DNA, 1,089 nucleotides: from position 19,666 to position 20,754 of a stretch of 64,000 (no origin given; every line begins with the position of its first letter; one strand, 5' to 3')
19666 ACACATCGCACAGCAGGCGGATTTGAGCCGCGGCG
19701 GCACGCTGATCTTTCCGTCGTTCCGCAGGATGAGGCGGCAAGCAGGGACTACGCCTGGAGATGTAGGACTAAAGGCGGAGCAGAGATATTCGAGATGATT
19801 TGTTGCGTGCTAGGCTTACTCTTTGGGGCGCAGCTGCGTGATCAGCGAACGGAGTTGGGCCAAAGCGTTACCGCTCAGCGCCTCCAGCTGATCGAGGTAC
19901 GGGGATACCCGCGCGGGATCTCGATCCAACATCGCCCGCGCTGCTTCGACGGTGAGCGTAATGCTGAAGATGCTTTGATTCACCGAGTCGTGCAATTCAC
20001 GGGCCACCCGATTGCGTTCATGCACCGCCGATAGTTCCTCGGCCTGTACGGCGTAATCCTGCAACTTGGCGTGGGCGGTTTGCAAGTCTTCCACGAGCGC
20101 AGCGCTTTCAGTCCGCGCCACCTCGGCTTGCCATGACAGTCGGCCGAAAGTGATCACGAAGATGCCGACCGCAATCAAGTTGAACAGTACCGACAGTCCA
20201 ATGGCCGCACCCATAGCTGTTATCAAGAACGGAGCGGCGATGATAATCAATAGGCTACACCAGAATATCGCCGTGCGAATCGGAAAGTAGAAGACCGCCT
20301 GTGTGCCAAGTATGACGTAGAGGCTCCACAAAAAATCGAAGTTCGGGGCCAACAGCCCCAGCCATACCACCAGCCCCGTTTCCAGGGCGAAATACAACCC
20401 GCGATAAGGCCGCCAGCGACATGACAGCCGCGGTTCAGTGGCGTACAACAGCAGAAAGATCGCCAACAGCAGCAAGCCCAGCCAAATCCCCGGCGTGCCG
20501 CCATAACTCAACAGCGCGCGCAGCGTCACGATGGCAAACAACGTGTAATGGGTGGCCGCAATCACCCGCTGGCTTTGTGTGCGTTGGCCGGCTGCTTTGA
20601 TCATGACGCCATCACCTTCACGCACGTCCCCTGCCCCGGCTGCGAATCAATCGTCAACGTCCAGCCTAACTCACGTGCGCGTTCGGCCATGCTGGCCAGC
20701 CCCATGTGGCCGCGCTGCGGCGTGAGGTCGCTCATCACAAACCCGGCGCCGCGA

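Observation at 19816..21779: Full-length LiaS/NarX-type kinase followed by a translationally coupled truncated paralog lacking the ATPase domain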

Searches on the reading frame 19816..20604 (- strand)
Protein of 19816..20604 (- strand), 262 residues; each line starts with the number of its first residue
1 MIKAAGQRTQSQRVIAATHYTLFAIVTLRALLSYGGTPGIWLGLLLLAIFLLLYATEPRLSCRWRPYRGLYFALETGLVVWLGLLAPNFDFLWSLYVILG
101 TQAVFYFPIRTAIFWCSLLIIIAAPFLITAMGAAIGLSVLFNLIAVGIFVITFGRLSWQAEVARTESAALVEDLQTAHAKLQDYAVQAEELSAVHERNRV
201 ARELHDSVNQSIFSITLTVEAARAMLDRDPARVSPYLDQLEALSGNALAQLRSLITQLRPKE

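Call 4: search_protein_families(library=pfam, proteins=[window:19816-20604:-], max_evalue=0.01)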
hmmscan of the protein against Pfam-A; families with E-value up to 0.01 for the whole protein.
window:19816-20604:- (262 aa): 2 families
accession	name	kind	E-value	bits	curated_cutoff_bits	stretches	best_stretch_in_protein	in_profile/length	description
PF07730.19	HisKA_3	-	8.6e-20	71.5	24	1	196-261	1-66/68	Histidine kinase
PF01277.22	Oleosin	-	0.0053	17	25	1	119-190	37-107/113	Oleosin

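Call 6: find_homologous_proteins(query=window:19819-20604:-, max_evalue=0.00001)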
Query window:19819-20604:- (262 aa): 559 proteins with E <= 0.00001 among 2730 candidates; the best 120 are listed.
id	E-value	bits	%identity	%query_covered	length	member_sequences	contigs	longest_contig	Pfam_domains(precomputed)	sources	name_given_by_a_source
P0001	6.1e-146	503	92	100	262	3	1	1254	PF07730.20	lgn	-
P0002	2.1e-116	406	76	100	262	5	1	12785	PF07730.20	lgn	-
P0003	3.9e-111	389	71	100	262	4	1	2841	PF07730.20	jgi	jgi:signal transduction histidine kinase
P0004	1.4e-109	384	69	100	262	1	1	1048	PF07730.20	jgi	jgi:signal transduction histidine kinase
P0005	6.2e-108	378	70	100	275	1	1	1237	PF07730.20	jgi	jgi:signal transduction histidine kinase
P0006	2.0e-107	377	71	100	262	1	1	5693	PF07730.20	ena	-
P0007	9.5e-105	368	68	100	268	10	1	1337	PF07730.20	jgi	-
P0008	1.6e-101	357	67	97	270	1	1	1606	PF07730.20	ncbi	-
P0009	2.0e-98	347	66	97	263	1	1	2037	PF07730.20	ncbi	-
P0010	4.6e-98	346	66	97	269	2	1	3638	PF07730.20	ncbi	-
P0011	1.4e-97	344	65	100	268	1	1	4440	PF07730.20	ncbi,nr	ncbi:MAG: hypothetical protein HGB05_03325 [Chloroflexi bacterium]|nr:hypothetical protein [Chlorofl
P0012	1.3e-96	341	65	100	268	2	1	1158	PF07730.20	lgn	-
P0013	1.4e-96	341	65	97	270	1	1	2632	PF07730.20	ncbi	-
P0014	4.7e-96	339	65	97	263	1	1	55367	PF07730.20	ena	-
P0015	7.1e-96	339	66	100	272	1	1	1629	PF07730.20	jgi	-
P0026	4.5e-94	333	65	97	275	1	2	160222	PF07730.20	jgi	jgi:signal transduction histidine kinase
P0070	8.6e-88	312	61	97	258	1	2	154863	PF07730.20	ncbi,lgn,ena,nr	ncbi:Sensor histidine kinase LnrJ [Thermoflexales bacterium]|nr:Sensor histidine kinase LnrJ [Thermo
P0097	1.2e-54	204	49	93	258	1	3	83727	PF07730.20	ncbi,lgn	-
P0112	4.3e-52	195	45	95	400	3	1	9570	PF07730.20,PF02518.32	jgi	jgi:signal transduction histidine kinase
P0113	6.0e-52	195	46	94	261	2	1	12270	PF07730.20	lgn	-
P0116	9.1e-52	194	47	79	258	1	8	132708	PF07730.20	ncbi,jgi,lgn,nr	ncbi:MAG: hypothetical protein FJ010_00375 [Chloroflexi bacterium]|nr:hypothetical protein [Chlorofl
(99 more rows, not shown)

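Call 8: find_encoding_contigs(protein=P0070, flank=6000, max_places=3)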
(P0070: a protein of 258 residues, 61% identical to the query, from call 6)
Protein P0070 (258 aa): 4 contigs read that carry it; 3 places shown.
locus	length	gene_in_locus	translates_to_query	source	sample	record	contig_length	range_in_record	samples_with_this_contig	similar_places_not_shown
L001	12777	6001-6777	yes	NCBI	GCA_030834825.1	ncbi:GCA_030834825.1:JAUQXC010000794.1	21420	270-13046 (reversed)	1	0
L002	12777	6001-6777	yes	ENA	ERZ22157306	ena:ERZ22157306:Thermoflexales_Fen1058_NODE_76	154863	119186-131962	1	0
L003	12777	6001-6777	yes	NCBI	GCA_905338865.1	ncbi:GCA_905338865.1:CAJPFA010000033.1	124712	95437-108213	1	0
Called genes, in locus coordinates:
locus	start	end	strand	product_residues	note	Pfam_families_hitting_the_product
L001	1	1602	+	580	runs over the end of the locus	PF00009:GTP_EFTU (weak), PF00350:Dynamin_N, PF01926:MMR_HSR1, PF02421:FeoB_N (faint), PF00350:Dynamin_N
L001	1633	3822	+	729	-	PF13567:DUF4131, PF03772:Competence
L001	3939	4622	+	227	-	PF00072:Response_reg, PF00196:GerE, PF04545:Sigma70_r4 (faint), PF08281:Sigma70_r4_2 (weak), PF13384:HTH_23 (faint)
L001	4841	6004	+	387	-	PF07730:HisKA_3, PF02518:HATPase_c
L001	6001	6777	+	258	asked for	PF07730:HisKA_3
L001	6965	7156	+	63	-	-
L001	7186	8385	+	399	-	PF01757:Acyl_transf_3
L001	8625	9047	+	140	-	PF00072:Response_reg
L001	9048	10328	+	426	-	PF01757:Acyl_transf_3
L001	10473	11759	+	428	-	PF01943:Polysacc_synt, PF03023:MurJ, PF01554:MatE (weak)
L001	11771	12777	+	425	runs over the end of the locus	?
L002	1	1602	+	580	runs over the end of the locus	PF00009:GTP_EFTU (weak), PF00350:Dynamin_N, PF01926:MMR_HSR1, PF02421:FeoB_N (faint), PF00350:Dynamin_N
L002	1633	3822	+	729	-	PF13567:DUF4131, PF03772:Competence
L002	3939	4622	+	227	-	PF00072:Response_reg, PF00196:GerE, PF04545:Sigma70_r4 (faint), PF08281:Sigma70_r4_2 (weak), PF13384:HTH_23 (faint)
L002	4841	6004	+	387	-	PF07730:HisKA_3, PF02518:HATPase_c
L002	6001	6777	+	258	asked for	PF07730:HisKA_3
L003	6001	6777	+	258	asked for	PF07730:HisKA_3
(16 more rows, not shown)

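Call 9: find_encoding_contigs(protein=P0026, flank=6000, max_places=3)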
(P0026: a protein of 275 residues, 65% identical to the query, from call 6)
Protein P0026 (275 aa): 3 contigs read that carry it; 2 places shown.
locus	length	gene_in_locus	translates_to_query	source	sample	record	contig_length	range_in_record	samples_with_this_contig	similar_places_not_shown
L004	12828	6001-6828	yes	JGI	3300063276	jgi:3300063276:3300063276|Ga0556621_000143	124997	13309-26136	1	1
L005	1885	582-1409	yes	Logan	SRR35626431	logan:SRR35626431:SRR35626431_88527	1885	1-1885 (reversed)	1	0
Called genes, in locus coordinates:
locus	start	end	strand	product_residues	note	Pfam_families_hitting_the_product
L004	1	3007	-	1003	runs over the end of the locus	PF01590:GAF, PF13185:GAF_2, PF13492:GAF_3, PF01590:GAF, PF13185:GAF_2, PF01590:GAF, PF13185:GAF_2, PF13185:GAF_2, +7 more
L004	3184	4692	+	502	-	PF00069:Pkinase, PF01636:APH (faint), PF07714:PK_Tyr_Ser-Thr, PF03109:ABC1, PF00072:Response_reg, PF00196:GerE, PF08281:Sigma70_r4_2 (weak)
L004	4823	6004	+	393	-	PF07730:HisKA_3, PF13581:HATPase_c_2 (weak), PF02518:HATPase_c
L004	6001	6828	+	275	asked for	PF07730:HisKA_3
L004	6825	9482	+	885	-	PF13191:AAA_16, PF25873:WHD_MalT, PF00515:TPR_1 (faint), PF07719:TPR_2 (faint), PF13428:TPR_14 (faint), PF17874:TPR_MalT, PF13424:TPR_12 (weak), PF00196:GerE, +1 more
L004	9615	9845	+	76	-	-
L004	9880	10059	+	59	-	-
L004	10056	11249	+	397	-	-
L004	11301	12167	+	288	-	PF00561:Abhydrolase_1, PF12146:Hydrolase_4, PF12697:Abhydrolase_6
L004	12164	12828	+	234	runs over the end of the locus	PF06197:DUF998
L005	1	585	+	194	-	?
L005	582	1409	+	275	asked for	PF07730:HisKA_3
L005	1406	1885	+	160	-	?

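Call 10: find_encoding_contigs(protein=P0116, flank=5000, max_places=2)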
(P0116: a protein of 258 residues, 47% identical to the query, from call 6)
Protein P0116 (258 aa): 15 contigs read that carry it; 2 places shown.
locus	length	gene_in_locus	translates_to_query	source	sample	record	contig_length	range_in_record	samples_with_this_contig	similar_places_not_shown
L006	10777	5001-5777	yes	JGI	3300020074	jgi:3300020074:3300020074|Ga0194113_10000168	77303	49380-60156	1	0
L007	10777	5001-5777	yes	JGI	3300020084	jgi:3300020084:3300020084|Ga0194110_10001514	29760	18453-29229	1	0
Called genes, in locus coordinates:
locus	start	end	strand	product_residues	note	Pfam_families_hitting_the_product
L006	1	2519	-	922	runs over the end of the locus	PF00690:Cation_ATPase_N, PF00122:E1-E2_ATPase, PF13246:Cation_ATPase, PF00702:Hydrolase, PF00689:Cation_ATPase_C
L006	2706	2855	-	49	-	PF04964:Flp_Fap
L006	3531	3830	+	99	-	PF00196:GerE, PF04545:Sigma70_r4 (faint), PF08281:Sigma70_r4_2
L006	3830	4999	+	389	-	PF07730:HisKA_3, PF13581:HATPase_c_2 (weak), PF02518:HATPase_c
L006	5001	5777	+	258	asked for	PF07730:HisKA_3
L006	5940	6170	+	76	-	PF04014:MazE_antitoxin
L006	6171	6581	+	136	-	PF01850:PIN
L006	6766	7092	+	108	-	-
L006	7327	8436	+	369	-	PF01555:N6_N4_Mtase, PF18755:RAMA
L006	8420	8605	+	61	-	PF09520:HinfI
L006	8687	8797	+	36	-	-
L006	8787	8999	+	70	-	PF05168:HEPN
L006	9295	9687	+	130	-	PF00072:Response_reg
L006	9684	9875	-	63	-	-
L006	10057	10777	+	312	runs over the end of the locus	PF01757:Acyl_transf_3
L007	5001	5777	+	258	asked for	PF07730:HisKA_3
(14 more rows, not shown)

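Call 11: find_encoding_contigs(protein=P0097, flank=5000, max_places=2)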
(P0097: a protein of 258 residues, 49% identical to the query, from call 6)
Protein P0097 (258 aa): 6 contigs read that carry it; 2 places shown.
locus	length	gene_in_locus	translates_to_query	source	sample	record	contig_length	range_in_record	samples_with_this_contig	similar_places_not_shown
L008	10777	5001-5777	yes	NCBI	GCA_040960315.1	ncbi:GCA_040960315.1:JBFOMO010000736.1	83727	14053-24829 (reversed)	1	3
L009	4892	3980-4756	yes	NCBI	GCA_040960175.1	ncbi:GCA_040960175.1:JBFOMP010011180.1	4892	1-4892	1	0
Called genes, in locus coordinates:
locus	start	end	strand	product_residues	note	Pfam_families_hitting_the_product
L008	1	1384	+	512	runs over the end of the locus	PF01970:TctA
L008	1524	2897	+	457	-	PF01547:SBP_bac_1, PF13416:SBP_bac_8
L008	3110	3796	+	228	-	PF00072:Response_reg, PF00196:GerE, PF08281:Sigma70_r4_2 (weak)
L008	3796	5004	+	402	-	PF07730:HisKA_3, PF02518:HATPase_c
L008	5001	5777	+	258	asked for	PF07730:HisKA_3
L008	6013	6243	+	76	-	-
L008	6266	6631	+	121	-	PF00072:Response_reg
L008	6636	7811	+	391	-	PF01757:Acyl_transf_3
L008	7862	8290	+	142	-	PF27226:AF_1845 (weak)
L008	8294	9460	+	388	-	PF01757:Acyl_transf_3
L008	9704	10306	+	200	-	PF04542:Sigma70_r2, PF07638:Sigma70_ECF (weak), PF08281:Sigma70_r4_2, PF04545:Sigma70_r4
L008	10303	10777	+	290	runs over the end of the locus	PF13490:zf-HC2 (weak)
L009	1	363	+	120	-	?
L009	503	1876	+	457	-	PF01547:SBP_bac_1, PF13416:SBP_bac_8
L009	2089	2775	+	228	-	PF00072:Response_reg, PF00196:GerE, PF08281:Sigma70_r4_2 (weak)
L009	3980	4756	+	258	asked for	PF07730:HisKA_3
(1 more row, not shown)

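Call 12: find_encoding_contigs(protein=P0112, flank=5000, max_places=2)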
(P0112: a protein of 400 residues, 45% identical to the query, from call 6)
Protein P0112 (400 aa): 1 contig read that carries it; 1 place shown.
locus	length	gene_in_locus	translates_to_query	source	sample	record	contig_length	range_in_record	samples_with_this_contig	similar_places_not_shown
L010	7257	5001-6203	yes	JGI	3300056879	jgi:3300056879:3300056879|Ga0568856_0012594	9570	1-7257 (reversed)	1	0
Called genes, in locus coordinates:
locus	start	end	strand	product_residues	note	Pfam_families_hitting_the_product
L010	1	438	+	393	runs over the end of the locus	PF01590:GAF, PF13185:GAF_2, PF13492:GAF_3, PF07730:HisKA_3, PF02518:HATPase_c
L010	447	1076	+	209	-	PF00072:Response_reg, PF08281:Sigma70_r4_2 (faint), PF00196:GerE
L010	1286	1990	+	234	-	PF00106:adh_short, PF08659:KR, PF13561:adh_short_C2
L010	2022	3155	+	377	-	PF02547:Queuosine_synth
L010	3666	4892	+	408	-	PF01757:Acyl_transf_3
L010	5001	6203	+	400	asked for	PF07730:HisKA_3, PF02518:HATPase_c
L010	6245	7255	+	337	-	?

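Call 17: find_related_loci(query=A1, collection=genome_contigs, flank=5000)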
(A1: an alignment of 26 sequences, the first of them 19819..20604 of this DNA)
Query A1 (262 aa) in genome_contigs; peptide patterns used: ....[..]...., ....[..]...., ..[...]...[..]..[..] (x = any residue, [..] = any of these).
600 stretches matched a pattern (row limit reached: there are more); 551 encode a relative of the query (tblastn E <= 1e-3); the best 80 are kept; 80 distinct loci.
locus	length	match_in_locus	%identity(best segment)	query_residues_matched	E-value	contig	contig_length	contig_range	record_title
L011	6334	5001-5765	60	8-262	4e-96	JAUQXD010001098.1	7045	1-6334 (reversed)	MAG: Thermoflexales bacterium isolate BIN20 contig_242487, whole genome shotgun sequence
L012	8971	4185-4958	48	5-260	3e-56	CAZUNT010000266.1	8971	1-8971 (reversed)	MAG TPA_asm: uncultured Caldilineaceae bacterium isolate binchicken_co7_199 genome assembly, contig: NODE_8673_length_89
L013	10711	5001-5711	48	26-262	1e-51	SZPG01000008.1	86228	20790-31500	Chloroflexi bacterium CFX6 ZYPT4scaffold_269, whole genome shotgun sequence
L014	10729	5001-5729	46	20-262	4e-51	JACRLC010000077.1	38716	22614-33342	MAG: Chloroflexi bacterium isolate NC_groundwater_1871_Pr3_B-0.1um_54_18 SR2-18-B1_coassembly_444899, whole genome shotg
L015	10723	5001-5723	47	20-262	2e-50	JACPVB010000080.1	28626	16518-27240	MAG: Chloroflexi bacterium isolate NC_groundwater_773_Ag_S2p5_51_10 JBCH_GD18_4_SO25_S179_scaffold_200669, whole genome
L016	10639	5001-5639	43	48-261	4e-49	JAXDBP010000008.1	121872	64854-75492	MAG: Bellilinea sp. isolate POMEDNA-B21 Raw2_k127_1178077, whole genome shotgun sequence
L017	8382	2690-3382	45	31-261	6e-47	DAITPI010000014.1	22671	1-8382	MAG TPA_asm: Anaerolineales bacterium isolate CTOTU26108 NODE_800_length_22671_cov_5.596127, whole genome shotgun sequen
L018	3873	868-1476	43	64-261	1e-45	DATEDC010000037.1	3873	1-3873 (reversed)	MAG TPA_asm: Anaerolineales bacterium isolate SMAG_U8288 k141_505438, whole genome shotgun sequence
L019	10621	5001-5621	47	55-261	6e-43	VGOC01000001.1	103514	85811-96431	MAG: Chloroflexi bacterium isolate K_DeepCast_250m_m1_342 K_DeepCast_250m_m1_342_Ga0194125_10000147, whole genome shotgu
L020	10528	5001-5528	48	85-260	5e-41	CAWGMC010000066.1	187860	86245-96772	MAG: uncultured Chloroflexia bacterium isolate MFD03899.bin.2.128 genome assembly, contig: contig_6784, whole genome sho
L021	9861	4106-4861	37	11-262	4e-43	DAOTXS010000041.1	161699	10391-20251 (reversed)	MAG TPA_asm: Anaerolineae bacterium isolate H21_272 k133_3267391, whole genome shotgun sequence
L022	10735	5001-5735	38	20-262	2e-40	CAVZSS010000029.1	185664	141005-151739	MAG: uncultured Chloroflexia bacterium isolate MFD00709.bin.3.105 genome assembly, contig: contig_73216, whole genome sh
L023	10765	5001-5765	38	15-261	3e-40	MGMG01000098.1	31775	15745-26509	MAG: Chloroflexi bacterium GWB2_54_36 gwb2_scaffold_880, whole genome shotgun sequence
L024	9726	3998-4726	40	20-262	2e-38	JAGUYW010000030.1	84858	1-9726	MAG: Anaerolineales bacterium isolate DeMMO6_61 c_000000083569, whole genome shotgun sequence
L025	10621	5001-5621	37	56-261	4e-38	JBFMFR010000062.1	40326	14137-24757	MAG: Chloroflexota bacterium isolate MAG276 MAG276_62, whole genome shotgun sequence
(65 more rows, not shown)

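Call 31: search_protein_families(library=ncbifam, proteins=[window:19816-20604:-], max_evalue=0.001)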
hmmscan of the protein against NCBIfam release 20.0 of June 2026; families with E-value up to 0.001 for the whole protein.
window:19816-20604:- (262 aa): 6 families
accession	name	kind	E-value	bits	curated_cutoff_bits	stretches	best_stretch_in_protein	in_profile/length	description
NF047786.1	his_kin_MadS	equivalog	5.2e-14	52.2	500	1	155-259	192-291/434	MadS family sensor histidine kinase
NF052531.1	Strep_LiaS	equivalog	3.6e-08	33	450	1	173-262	109-199/328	envelope stress sensor histidine kinase LiaS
NF008184.0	PRK10935.1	equivalog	8.7e-08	31.2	553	1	152-259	317-426/565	nitrate/nitrite two-component system sensor histidine kinase NarQ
NF007896.0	PRK10600.1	equivalog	3.3e-07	29.4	578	1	169-259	364-453/598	nitrate/nitrite two-component system sensor histidine kinase NarX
NF052443.1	SensHisKinMctS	equivalog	3.8e-06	25.5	700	1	194-261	248-315/457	two-component system sensor histidine kinase MctS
NF008649.0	PRK11644.1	equivalog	3.3e-05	22.8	408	1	180-261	291-367/499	signal transduction histidine-protein kinase/phosphatase UhpB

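Call 36: predict_structure(alignment_id=A1)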
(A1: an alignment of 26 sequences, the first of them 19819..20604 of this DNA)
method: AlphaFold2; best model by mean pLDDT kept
length: 262 residues; sequences in the alignment: 26
mean_pLDDT: 76.2   pTM: 0.53
mean pLDDT of the five models: 76.2, 75.7, 75.5, 74.0, 73.4
residues with pLDDT >= 90: 0; 70-90: 220; 50-70: 33; < 50: 9
segments of 3 or more residues with pLDDT < 50: 1-7
pLDDT, mean of each block of 10 residues (from residue 1): 43 78 81 71 79 75 70 81 68 78 82 85 81 82 86 81 77 81 72 71 76 79 78 82 80 69 43
secondary structure, 60 per line:
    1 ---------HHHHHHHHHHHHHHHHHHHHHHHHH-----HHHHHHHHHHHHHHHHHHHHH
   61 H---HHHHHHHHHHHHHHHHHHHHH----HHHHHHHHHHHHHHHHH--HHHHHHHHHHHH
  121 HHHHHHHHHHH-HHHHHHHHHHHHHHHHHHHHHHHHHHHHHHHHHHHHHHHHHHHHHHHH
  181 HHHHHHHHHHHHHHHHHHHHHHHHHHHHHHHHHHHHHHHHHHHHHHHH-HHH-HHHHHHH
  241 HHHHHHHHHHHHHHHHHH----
elements in order: H10-34 H40-61 H65-85 H90-106 H109-131 H133-228 H234-258

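Call 38: search_solved_structures(query=A1, max_evalue=0.001)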
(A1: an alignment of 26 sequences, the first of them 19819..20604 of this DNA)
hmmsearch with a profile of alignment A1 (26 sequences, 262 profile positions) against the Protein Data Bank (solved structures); distinct sequences matched with E-value up to 0.001: 5.
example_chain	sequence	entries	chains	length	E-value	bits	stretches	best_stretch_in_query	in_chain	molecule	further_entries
7ssj_A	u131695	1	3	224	5.2e-10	42.6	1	171-257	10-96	Sensor histidine kinase DesK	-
3gig_A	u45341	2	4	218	1.1e-09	41.5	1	177-257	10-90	Sensor histidine kinase desK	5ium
3gie_A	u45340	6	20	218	1.9e-08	37.5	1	177-257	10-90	Sensor histidine kinase desK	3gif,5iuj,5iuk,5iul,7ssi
3ehf_A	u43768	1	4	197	7.6e-08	35.5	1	193-257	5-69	Sensor kinase (YocF protein)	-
3ehh_A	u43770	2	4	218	2.9e-07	33.6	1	177-257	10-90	Sensor kinase (YocF protein)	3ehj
